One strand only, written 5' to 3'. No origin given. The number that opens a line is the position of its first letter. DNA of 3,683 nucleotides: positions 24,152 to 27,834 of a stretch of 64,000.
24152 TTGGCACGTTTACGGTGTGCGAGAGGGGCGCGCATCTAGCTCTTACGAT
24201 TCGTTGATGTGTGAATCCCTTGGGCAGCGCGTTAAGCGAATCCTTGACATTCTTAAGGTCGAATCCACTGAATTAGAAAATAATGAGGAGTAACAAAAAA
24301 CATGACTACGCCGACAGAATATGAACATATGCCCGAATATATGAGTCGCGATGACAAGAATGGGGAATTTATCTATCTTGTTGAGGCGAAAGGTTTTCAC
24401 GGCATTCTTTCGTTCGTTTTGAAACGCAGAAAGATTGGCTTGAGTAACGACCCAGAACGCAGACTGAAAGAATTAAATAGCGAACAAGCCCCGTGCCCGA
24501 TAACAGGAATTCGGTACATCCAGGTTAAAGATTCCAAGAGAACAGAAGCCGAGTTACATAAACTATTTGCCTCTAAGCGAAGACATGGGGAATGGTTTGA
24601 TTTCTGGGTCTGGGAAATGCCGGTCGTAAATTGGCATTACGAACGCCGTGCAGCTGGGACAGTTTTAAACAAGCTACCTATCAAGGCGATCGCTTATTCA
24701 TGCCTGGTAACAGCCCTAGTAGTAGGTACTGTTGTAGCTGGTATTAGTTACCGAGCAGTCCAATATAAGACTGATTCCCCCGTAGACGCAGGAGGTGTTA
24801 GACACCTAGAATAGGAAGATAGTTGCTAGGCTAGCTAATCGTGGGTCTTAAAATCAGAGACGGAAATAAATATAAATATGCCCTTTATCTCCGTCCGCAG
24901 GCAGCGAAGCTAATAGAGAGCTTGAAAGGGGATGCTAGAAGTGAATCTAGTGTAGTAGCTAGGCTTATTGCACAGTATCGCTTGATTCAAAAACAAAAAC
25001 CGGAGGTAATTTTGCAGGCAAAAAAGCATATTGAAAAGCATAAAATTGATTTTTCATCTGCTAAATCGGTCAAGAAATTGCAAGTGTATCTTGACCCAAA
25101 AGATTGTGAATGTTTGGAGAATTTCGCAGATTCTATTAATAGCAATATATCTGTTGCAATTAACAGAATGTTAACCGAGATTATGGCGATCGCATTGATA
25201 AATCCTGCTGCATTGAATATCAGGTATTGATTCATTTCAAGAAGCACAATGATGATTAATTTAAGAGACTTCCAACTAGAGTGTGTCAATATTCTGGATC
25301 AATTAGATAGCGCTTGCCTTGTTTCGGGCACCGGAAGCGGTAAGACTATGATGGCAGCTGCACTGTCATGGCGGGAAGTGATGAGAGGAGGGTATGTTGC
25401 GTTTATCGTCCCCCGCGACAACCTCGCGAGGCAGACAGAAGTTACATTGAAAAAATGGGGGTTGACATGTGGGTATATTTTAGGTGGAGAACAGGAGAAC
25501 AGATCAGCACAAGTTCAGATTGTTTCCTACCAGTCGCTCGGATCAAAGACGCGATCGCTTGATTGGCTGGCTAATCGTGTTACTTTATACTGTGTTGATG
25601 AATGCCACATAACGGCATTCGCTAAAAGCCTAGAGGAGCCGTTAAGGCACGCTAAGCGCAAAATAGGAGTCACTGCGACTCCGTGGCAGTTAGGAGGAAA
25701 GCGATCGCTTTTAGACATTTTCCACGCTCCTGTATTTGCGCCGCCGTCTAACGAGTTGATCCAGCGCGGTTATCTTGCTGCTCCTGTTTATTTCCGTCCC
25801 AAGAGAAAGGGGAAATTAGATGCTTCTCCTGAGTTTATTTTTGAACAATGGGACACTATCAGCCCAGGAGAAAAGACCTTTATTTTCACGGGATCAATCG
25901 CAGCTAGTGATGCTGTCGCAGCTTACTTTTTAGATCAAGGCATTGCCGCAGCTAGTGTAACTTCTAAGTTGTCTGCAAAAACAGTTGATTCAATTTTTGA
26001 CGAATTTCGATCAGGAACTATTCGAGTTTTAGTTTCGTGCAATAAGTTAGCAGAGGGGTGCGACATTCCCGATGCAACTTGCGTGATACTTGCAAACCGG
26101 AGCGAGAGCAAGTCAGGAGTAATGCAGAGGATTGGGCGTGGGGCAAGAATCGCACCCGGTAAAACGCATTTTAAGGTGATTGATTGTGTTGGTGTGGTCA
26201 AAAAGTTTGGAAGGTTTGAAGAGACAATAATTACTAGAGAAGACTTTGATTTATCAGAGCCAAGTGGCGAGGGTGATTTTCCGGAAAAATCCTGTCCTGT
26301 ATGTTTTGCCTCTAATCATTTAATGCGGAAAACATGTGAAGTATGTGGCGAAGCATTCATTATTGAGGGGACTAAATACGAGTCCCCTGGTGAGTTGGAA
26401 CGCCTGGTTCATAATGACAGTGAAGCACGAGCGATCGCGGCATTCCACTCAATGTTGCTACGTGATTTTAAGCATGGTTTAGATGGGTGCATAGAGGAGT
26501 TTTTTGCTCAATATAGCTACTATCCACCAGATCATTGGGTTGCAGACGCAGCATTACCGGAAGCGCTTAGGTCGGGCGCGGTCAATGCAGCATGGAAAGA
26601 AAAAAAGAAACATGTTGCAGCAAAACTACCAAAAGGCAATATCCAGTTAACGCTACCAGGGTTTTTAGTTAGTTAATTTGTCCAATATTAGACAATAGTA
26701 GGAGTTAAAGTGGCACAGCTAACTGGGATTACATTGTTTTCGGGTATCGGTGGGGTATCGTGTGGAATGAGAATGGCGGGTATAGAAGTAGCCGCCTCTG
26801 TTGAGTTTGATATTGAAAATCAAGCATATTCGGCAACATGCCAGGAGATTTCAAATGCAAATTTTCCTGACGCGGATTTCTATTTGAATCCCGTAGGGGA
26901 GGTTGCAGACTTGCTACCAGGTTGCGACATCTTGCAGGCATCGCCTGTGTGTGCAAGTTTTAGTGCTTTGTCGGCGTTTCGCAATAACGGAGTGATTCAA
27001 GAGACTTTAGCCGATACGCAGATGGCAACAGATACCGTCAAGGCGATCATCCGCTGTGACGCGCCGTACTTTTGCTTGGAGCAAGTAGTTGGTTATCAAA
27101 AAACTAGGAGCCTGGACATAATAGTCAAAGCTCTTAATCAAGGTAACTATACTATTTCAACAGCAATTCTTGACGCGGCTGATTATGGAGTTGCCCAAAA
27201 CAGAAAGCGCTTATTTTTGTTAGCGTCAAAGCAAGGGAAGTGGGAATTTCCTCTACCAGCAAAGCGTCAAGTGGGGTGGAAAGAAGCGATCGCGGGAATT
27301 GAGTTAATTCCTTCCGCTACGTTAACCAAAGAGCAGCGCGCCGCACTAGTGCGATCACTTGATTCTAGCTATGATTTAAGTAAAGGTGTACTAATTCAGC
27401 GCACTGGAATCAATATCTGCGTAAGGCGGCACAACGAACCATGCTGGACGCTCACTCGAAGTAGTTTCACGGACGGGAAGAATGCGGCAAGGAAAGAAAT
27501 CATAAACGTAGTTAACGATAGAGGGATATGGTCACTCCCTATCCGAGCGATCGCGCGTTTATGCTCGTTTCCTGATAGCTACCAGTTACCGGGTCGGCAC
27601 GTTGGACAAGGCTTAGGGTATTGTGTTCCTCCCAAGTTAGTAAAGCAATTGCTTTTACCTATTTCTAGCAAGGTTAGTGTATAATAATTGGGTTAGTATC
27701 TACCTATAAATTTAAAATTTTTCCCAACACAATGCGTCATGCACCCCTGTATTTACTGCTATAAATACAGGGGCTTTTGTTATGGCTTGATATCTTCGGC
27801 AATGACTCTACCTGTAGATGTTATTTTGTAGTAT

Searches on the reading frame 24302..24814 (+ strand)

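Call 93: search_protein_families(library=pfam, proteins=[window:24302-24814:+], max_evalue=0.001)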
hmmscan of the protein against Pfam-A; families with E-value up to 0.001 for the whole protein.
window:24302-24814:+ (170 aa): 2 families
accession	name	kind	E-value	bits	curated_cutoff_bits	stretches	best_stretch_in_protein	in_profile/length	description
PF13455.12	MUG113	-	4.8e-14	53.1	22.3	1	44-100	2-60/73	Meiotically up-regulated gene 113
PF10544.15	T5orf172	-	1.3e-10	42.1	20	1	23-100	2-87/101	T5orf172 domain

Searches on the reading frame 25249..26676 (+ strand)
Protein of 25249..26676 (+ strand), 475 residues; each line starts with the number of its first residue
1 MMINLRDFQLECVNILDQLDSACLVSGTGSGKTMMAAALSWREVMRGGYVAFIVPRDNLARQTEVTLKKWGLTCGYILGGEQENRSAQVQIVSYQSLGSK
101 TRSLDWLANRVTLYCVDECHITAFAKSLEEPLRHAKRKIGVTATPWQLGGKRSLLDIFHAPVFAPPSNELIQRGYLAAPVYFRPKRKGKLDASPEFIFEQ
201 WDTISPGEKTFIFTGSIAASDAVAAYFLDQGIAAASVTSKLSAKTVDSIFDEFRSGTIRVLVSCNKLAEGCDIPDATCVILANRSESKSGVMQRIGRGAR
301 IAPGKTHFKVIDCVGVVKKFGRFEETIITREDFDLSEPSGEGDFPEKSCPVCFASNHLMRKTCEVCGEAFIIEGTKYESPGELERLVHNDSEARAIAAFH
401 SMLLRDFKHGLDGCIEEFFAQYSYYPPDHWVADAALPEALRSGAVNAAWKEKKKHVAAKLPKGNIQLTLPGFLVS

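Call 10: search_protein_families(library=phrogs, proteins=[window:25249-26676:+], max_evalue=0.001)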
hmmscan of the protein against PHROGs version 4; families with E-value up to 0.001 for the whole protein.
window:25249-26676:+ (475 aa): 7 families
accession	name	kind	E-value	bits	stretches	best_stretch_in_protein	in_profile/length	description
phrog_16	-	DNA, RNA and nucleotide metabolism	8.6e-66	223.8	1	1-384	269-659/986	DNA helicase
phrog_62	-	DNA, RNA and nucleotide metabolism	1.7e-17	63.2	2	1-145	693-849/1881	DNA helicase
phrog_9690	-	DNA, RNA and nucleotide metabolism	5.2e-11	43.1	1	237-315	191-270/306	DNA helicase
phrog_16259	-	DNA, RNA and nucleotide metabolism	8.6e-10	39.4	1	3-139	116-255/330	DNA helicase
phrog_16694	-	unknown function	2.1e-09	36.9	0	202-316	554-677/1010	-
phrog_6819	-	DNA, RNA and nucleotide metabolism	2.7e-05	23.8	0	2-120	18-144/645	Holliday junction branch migration helicase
phrog_27849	-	unknown function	4.6e-05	22.8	1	203-306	442-550/664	-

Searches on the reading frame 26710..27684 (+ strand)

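Call 10: search_protein_families(library=phrogs, proteins=[window:26710-27684:+], max_evalue=0.001)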
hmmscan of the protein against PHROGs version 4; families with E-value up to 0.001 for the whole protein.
window:26710-27684:+ (324 aa): 4 families
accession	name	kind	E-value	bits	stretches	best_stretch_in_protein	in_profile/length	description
phrog_116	-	other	1.3e-36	127.3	1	3-314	207-485/779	DNA methyltransferase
phrog_363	-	other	5.2e-22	79.4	1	3-176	53-217/327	DNA methyltransferase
phrog_5999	-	other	1.4e-06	29.3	1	5-86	4-83/109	DNA methyltransferase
phrog_36001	-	unknown function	2e-05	24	0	4-42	18-57/715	-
